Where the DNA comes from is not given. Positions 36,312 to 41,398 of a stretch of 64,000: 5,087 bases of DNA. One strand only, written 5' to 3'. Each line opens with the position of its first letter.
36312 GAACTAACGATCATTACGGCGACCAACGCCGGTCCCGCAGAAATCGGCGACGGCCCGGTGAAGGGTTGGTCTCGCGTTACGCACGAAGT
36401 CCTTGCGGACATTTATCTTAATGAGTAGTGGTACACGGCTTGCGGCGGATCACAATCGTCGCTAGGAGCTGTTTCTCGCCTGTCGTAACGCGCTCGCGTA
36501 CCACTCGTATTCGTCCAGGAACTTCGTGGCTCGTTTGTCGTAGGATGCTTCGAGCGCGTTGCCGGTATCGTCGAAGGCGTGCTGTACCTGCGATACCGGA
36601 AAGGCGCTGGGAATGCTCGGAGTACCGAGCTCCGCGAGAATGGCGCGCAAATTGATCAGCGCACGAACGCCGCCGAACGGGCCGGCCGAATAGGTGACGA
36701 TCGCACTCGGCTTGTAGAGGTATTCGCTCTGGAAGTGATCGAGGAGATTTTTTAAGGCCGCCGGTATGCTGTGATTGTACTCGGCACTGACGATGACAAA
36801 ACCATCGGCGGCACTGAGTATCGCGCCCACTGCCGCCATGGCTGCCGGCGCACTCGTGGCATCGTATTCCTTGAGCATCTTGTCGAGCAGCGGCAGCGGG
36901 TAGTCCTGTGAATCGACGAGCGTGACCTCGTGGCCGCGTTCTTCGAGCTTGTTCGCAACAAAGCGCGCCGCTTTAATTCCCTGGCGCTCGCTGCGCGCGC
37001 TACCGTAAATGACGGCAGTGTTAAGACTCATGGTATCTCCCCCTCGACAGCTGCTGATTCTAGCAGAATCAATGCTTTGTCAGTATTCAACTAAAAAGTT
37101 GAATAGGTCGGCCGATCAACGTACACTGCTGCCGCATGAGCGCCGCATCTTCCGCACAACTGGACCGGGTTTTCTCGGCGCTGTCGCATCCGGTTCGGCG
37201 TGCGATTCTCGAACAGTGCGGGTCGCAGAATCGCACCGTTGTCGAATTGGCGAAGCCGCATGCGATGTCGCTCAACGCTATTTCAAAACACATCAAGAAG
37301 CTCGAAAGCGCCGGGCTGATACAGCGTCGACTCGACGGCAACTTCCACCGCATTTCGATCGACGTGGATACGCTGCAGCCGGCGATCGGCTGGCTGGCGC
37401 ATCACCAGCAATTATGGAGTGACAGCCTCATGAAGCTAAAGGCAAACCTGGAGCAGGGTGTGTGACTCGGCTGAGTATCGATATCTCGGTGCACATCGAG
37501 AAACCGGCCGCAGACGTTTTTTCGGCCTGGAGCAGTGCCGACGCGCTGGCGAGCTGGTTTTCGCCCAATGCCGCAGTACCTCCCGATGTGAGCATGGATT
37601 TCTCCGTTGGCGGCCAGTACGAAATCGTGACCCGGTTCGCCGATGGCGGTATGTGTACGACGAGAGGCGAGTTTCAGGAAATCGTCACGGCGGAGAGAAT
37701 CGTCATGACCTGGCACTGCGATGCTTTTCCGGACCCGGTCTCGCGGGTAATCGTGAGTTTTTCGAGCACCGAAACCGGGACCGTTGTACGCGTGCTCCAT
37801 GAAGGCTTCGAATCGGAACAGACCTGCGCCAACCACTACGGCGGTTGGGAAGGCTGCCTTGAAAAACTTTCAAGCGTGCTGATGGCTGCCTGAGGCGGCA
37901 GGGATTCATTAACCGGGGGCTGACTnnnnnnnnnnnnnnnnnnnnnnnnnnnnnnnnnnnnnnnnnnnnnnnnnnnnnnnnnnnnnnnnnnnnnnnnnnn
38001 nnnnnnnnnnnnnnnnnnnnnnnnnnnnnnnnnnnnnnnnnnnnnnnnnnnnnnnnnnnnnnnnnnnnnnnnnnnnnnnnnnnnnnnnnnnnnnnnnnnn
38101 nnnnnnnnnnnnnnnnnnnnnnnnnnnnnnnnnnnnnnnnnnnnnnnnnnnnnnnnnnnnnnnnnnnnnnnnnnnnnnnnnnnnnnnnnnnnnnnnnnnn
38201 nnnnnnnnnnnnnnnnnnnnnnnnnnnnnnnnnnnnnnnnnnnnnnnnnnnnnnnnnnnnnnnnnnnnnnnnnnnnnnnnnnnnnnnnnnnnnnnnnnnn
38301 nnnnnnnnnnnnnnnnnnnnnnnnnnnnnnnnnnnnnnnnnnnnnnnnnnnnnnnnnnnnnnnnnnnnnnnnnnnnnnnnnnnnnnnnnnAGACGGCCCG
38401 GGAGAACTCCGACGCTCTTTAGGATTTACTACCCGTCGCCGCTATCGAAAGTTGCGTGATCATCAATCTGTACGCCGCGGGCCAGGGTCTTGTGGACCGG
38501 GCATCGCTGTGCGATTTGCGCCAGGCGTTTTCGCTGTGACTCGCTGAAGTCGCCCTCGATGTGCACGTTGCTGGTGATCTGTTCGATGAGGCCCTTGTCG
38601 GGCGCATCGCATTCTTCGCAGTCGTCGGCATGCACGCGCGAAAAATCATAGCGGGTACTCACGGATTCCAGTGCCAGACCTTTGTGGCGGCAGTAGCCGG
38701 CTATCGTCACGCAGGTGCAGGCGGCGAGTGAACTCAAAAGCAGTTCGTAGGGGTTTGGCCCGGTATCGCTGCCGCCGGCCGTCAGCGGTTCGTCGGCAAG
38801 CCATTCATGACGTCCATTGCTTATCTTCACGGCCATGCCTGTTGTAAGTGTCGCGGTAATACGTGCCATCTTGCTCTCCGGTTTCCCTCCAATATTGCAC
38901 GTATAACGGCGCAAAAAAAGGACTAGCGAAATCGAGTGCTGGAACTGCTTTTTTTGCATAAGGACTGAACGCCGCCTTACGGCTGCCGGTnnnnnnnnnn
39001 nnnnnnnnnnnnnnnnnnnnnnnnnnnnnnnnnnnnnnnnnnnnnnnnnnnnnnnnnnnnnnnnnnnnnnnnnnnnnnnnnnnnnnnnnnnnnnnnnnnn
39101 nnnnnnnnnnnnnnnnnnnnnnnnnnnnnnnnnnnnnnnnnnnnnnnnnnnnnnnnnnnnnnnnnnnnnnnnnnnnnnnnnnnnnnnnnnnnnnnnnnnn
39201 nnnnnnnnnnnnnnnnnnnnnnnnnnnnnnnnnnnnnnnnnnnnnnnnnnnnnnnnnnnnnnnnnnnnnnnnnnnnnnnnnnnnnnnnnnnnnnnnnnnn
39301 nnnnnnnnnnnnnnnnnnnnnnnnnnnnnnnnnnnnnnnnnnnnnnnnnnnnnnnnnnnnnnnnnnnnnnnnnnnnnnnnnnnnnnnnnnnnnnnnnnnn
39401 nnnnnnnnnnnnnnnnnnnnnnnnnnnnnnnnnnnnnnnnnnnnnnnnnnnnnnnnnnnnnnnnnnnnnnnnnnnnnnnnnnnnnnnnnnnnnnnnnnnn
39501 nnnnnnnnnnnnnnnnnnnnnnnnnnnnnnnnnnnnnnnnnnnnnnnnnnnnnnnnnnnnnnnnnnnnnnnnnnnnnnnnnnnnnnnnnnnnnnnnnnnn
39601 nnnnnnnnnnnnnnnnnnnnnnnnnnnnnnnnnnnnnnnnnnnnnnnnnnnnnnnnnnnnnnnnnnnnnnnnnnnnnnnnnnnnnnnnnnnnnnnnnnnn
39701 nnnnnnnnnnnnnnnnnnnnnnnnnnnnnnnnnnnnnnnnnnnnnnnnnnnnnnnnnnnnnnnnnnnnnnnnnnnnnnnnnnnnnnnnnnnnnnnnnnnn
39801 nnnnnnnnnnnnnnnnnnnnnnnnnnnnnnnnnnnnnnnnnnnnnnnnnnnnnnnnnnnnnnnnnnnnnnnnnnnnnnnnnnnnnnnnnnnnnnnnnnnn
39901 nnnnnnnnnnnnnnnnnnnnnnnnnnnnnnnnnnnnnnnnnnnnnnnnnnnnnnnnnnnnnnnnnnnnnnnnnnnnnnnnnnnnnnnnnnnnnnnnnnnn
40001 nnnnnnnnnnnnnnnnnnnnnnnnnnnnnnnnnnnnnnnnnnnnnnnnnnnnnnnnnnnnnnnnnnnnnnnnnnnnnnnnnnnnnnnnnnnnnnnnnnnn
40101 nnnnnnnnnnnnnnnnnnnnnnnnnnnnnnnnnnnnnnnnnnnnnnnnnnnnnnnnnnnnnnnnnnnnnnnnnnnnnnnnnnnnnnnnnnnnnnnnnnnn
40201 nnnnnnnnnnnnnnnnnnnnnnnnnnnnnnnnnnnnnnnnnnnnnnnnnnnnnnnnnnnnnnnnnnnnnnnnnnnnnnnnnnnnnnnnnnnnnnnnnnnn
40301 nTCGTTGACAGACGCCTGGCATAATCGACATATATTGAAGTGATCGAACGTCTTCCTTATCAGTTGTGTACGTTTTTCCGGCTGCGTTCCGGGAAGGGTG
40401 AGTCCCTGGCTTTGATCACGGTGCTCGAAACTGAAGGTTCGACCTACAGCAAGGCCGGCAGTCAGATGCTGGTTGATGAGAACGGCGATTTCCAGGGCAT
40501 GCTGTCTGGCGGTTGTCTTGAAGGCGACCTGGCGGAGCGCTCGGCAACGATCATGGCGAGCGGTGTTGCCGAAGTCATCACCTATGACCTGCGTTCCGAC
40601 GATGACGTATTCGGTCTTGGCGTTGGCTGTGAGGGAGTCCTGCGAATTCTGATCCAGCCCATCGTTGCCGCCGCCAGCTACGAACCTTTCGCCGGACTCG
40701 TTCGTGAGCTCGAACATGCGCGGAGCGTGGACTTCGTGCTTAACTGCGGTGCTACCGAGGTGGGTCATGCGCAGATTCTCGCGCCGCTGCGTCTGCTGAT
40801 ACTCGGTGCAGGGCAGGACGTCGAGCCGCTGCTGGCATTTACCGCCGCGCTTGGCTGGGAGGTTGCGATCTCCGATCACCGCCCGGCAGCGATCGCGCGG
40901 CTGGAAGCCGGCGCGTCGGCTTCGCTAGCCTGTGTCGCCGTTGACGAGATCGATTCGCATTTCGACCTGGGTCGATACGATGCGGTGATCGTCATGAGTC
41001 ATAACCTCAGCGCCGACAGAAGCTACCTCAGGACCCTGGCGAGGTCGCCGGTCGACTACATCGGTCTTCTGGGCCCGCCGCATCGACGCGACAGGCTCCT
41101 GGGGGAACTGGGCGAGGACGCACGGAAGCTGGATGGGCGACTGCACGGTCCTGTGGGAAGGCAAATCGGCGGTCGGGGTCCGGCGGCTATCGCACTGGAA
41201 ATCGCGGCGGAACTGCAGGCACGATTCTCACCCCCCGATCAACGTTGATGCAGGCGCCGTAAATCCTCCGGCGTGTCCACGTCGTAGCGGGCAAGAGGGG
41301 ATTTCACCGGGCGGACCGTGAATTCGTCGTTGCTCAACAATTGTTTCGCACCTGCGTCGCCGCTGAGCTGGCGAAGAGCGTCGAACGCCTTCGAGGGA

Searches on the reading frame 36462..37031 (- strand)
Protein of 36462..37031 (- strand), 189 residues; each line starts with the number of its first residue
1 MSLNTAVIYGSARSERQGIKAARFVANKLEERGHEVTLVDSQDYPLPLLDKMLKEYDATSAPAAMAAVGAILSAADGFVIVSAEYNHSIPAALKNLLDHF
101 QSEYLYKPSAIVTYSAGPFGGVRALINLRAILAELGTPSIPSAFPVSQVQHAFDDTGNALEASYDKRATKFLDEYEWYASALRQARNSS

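Call 53: search_protein_families(library=pfam, proteins=[window:36462-37031:-], max_evalue=0.00001)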
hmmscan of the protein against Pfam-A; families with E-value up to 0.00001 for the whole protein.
window:36462-37031:- (189 aa): 2 families
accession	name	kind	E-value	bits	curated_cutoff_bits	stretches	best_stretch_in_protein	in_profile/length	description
PF03358.20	FMN_red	-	1.1e-35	123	24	1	5-148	3-149/152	NADPH-dependent FMN reductase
PF02525.22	Flavodoxin_2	-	4.3e-11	43.3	27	1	4-107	2-111/198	Flavodoxin-like fold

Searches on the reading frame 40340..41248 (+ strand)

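Call 52: search_protein_families(library=pfam, proteins=[window:40340-41248:+], max_evalue=0.00001)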
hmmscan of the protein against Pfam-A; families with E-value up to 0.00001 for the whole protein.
window:40340-41248:+ (302 aa): 2 families
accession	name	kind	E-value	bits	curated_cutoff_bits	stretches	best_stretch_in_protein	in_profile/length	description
PF13478.12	XdhC_C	-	1.1e-25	91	29.7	1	152-292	1-125/125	XdhC Rossmann domain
PF02625.21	XdhC_CoxI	-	3.2e-19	69.1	24.3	1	19-83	4-68/68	XdhC and CoxI family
